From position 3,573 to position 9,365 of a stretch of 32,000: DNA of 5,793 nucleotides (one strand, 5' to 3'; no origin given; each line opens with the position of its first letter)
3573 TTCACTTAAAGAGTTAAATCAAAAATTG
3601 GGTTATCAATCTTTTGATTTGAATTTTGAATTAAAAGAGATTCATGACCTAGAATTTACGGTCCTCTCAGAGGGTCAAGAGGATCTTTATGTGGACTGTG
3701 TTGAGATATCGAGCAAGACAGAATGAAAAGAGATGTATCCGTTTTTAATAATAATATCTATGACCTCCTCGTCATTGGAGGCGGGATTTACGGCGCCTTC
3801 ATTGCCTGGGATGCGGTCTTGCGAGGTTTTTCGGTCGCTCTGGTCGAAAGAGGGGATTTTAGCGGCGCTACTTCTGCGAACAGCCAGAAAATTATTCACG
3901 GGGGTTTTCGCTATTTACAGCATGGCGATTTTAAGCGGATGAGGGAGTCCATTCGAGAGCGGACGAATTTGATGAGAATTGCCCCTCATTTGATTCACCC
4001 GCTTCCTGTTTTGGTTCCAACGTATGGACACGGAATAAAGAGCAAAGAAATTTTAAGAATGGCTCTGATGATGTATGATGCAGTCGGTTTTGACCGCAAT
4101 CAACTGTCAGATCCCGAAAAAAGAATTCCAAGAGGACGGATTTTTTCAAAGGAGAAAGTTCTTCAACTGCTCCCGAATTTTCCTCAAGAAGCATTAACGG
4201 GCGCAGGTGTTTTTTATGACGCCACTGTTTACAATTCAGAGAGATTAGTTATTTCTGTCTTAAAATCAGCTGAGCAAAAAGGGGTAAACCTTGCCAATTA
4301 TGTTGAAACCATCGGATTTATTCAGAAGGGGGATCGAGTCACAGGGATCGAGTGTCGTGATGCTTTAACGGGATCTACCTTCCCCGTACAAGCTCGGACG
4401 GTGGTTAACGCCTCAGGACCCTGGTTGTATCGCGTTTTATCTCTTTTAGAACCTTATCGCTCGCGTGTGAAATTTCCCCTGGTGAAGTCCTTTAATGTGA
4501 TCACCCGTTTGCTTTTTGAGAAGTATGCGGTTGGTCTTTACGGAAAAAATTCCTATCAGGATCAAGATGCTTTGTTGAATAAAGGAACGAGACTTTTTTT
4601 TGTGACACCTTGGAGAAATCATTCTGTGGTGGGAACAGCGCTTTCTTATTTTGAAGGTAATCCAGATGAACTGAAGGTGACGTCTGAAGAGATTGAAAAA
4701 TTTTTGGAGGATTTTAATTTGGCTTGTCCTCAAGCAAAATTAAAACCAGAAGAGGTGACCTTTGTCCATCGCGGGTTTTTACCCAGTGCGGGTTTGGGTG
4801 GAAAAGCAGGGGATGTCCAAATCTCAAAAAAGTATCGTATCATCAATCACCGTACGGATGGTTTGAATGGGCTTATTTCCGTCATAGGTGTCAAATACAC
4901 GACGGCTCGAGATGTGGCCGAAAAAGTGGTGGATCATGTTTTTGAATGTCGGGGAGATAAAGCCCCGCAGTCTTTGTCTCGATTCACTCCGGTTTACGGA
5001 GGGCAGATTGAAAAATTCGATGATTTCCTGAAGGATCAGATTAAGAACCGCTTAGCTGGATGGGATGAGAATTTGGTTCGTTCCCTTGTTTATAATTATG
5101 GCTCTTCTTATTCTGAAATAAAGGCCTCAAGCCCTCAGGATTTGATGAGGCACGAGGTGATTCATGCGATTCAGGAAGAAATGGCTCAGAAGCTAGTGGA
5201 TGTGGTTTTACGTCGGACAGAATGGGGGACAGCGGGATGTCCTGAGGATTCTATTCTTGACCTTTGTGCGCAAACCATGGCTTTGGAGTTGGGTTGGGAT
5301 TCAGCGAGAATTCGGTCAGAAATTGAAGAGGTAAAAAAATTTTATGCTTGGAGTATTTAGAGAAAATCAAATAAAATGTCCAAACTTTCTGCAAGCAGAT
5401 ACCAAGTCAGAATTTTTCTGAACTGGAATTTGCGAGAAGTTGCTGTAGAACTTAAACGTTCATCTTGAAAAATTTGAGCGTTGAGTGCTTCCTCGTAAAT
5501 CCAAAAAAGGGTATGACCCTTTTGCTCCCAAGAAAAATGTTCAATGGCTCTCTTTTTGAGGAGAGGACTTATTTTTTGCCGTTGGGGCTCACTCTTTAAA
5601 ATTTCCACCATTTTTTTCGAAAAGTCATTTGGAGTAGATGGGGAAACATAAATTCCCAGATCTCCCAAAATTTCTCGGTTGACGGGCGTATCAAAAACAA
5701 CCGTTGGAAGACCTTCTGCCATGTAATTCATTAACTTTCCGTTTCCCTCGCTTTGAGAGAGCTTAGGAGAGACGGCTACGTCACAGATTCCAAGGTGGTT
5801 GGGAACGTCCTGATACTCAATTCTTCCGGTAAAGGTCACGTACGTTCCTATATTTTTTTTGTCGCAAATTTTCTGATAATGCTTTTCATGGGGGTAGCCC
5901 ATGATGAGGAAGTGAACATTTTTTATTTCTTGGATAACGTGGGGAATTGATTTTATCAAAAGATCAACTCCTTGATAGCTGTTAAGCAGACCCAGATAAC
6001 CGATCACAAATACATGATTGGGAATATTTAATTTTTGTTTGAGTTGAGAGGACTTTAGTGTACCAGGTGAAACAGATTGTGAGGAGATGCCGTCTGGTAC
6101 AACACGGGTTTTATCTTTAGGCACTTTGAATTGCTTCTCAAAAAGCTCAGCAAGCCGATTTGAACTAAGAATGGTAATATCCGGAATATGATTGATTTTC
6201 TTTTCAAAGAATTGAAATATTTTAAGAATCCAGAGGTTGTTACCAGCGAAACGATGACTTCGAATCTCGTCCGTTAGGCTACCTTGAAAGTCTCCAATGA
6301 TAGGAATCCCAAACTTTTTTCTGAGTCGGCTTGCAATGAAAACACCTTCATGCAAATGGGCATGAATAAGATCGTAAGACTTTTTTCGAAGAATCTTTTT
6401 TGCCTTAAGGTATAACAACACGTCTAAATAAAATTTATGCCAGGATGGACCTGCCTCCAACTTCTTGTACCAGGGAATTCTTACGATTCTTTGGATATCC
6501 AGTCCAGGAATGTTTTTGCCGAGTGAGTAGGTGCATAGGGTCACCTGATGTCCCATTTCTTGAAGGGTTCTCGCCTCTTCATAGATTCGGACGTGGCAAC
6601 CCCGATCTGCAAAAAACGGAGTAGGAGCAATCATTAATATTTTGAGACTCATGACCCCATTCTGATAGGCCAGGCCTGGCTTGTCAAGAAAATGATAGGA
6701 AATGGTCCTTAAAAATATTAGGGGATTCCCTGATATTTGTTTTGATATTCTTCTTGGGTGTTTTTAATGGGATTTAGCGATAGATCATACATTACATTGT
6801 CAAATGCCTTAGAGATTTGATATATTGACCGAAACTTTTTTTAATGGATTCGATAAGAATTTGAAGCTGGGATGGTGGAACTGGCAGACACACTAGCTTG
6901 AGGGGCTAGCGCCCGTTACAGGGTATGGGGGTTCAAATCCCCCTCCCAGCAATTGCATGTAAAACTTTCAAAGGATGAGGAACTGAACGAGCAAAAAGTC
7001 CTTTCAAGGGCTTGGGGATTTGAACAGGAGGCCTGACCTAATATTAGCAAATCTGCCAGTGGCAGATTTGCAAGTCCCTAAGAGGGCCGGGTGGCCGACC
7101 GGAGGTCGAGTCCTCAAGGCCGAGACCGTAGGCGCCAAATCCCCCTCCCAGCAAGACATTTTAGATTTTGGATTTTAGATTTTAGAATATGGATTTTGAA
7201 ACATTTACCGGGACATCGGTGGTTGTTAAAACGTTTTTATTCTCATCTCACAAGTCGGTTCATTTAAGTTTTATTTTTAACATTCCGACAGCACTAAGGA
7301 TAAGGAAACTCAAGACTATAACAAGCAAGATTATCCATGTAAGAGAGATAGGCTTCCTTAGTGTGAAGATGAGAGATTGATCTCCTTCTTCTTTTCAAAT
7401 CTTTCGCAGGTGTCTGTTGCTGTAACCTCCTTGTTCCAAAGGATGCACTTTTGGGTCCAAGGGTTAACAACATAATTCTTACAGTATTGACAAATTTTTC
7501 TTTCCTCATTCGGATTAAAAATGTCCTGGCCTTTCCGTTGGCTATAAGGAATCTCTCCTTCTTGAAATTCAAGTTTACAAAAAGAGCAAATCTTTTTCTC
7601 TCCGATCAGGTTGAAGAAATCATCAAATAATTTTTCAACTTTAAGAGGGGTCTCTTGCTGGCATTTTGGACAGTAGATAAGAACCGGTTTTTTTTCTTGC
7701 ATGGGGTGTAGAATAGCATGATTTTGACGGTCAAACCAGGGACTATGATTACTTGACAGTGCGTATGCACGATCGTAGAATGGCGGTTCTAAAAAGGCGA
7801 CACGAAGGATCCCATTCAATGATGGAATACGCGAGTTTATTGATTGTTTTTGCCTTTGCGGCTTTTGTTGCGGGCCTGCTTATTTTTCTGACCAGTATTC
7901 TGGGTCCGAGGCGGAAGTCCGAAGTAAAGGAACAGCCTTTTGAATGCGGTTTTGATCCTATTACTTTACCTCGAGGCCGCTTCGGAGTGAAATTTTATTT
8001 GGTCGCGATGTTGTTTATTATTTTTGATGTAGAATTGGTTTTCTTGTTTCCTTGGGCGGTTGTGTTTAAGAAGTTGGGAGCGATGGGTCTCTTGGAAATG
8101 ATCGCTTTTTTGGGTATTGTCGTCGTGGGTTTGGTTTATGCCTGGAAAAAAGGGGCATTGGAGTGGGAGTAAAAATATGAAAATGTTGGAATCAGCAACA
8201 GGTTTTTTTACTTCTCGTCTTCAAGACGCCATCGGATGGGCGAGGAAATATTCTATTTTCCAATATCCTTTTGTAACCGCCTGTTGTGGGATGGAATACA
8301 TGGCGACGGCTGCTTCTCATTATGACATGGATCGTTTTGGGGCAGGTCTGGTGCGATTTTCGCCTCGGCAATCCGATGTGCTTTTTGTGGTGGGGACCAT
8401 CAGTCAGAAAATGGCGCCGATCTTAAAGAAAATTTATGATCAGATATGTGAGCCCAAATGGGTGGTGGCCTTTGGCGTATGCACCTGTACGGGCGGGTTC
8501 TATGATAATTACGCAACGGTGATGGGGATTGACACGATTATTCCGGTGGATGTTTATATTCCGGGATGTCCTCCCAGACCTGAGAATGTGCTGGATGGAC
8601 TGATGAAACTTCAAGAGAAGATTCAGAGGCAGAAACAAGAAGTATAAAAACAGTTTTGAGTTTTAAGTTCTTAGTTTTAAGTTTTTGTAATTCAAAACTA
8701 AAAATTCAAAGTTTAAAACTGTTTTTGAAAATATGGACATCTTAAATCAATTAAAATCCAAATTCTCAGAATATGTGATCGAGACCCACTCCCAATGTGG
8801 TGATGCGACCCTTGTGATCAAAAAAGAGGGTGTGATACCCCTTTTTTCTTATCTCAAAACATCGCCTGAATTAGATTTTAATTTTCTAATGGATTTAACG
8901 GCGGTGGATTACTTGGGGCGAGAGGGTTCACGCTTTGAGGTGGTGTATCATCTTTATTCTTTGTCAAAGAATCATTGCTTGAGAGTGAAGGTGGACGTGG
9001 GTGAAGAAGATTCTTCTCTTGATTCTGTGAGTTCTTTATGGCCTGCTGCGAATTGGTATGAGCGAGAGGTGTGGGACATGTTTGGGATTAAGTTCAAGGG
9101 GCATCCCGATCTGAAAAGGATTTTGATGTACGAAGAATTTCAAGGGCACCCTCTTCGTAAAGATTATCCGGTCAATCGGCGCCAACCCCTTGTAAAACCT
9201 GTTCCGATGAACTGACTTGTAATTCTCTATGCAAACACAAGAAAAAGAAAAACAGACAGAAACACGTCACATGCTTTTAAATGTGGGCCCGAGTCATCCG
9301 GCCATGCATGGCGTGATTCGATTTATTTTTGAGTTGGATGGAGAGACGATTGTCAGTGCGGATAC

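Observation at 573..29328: Intergenic hairpins with arms made of 7-8 nt tandem arrays, each unit carrying a stop codon: conserved architecture, variable sequence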

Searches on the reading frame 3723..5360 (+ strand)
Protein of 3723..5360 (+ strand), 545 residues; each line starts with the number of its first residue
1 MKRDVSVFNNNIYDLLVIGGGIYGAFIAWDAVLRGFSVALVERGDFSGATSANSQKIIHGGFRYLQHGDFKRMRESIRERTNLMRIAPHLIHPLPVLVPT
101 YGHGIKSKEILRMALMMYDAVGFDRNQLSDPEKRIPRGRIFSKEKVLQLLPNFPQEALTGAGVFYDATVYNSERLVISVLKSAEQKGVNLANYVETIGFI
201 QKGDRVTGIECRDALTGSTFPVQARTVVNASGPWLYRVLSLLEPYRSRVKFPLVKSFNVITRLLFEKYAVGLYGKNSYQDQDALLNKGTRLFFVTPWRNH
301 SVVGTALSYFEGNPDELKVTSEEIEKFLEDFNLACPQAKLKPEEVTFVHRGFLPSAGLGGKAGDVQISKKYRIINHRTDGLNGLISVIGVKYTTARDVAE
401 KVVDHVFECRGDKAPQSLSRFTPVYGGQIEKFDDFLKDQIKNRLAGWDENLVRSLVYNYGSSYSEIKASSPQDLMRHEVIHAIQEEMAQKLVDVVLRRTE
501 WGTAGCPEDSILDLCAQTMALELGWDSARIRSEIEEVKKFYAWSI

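Call 7: search_protein_families(library=pfam, proteins=[window:3723-5360:+])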
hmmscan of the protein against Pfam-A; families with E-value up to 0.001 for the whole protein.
window:3723-5360:+ (545 aa): 5 families
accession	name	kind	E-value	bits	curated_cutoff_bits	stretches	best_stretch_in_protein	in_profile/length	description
PF01266.30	DAO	-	5.1e-39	135.2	27.9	1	14-354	1-312/353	FAD dependent oxidoreductase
PF16901.10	DAO_C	-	8.8e-13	48.7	31.4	1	423-529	7-125/126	C-terminal domain of alpha-glycerophosphate oxidase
PF12831.13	FAD_oxidored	-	3.8e-06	26.9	27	0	14-83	1-74/416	FAD dependent oxidoreductase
PF00890.30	FAD_binding_2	-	9.4e-06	25.5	20.4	0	14-55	1-42/414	FAD binding domain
PF13450.12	NAD_binding_8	-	3.7e-05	24.4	21.9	1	17-59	1-41/68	NAD(P)-binding Rossmann-like domain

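Call 16: find_encoding_contigs(protein=window:3723-5360:+, flank=10000, max_places=6)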
Protein window:3723-5360:+ (545 aa): 2 contigs read that carry it; 1 place shown.
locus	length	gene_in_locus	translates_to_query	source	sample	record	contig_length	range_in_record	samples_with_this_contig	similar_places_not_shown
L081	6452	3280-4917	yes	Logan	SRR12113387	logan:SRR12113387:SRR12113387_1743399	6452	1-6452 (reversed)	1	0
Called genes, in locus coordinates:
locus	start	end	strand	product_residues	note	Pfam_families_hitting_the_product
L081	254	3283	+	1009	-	-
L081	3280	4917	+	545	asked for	PF00890:FAD_binding_2 (faint), PF01266:DAO, PF12831:FAD_oxidored (faint), PF16901:DAO_C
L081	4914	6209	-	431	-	PF13477:Glyco_trans_4_2 (faint), PF13439:Glyco_transf_4, PF13579:Glyco_trans_4_4, PF00534:Glycos_transf_1, PF13692:Glyco_trans_1_4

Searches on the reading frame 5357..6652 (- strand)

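Call 7: search_protein_families(library=pfam, proteins=[window:5357-6652:-])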
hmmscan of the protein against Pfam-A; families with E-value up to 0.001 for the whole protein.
window:5357-6652:- (431 aa): 5 families
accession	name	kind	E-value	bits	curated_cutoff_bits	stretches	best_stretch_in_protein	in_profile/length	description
PF00534.26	Glycos_transf_1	-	4.3e-24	85.4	26.4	1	203-362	4-166/172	Glycosyl transferases group 1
PF13692.12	Glyco_trans_1_4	-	1.9e-22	80.5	27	1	216-353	3-141/142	Glycosyl transferases group 1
PF13439.12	Glyco_transf_4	-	2.3e-18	67.3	28.5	1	18-190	3-167/170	Glycosyltransferase Family 4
PF13579.12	Glyco_trans_4_4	-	6.6e-14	53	29.7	1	18-188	2-158/158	Glycosyl transferase 4-like domain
PF13477.12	Glyco_trans_4_2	-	1.5e-05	25.6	23.4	1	26-120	16-104/139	Glycosyl transferase 4-like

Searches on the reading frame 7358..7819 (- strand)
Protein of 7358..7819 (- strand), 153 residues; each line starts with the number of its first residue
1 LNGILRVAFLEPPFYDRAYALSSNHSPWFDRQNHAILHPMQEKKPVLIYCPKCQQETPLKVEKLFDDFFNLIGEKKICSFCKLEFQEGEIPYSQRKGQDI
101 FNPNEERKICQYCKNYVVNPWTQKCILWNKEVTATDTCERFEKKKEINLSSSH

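Call 10: search_protein_families(library=pfam, proteins=[window:7358-7819:-])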
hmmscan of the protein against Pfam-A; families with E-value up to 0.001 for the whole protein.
window:7358-7819:- (153 aa): 0 families

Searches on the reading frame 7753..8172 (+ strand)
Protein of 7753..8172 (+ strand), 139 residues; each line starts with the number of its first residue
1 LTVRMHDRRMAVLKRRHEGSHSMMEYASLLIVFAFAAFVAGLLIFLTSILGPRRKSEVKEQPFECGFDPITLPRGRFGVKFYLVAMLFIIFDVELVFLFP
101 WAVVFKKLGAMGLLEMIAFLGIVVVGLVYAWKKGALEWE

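Call 10: search_protein_families(library=pfam, proteins=[window:7753-8172:+])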
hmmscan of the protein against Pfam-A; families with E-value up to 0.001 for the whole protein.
window:7753-8172:+ (139 aa): 1 family
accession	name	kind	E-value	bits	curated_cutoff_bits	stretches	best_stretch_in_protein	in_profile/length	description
PF00507.24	Oxidored_q4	-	1.3e-38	131.6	23.3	1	42-138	3-99/99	NADH-ubiquinone/plastoquinone oxidoreductase, chain 3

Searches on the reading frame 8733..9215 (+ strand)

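Call 9: search_protein_families(library=pfam, proteins=[window:8733-9215:+])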
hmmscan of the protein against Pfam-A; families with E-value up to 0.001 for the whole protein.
window:8733-9215:+ (160 aa): 1 family
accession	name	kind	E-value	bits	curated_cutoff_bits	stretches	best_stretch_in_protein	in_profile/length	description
PF00329.25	Complex1_30kDa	-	6.3e-49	166.1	22.5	1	28-150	2-123/124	Respiratory-chain NADH dehydrogenase, 30 Kd subunit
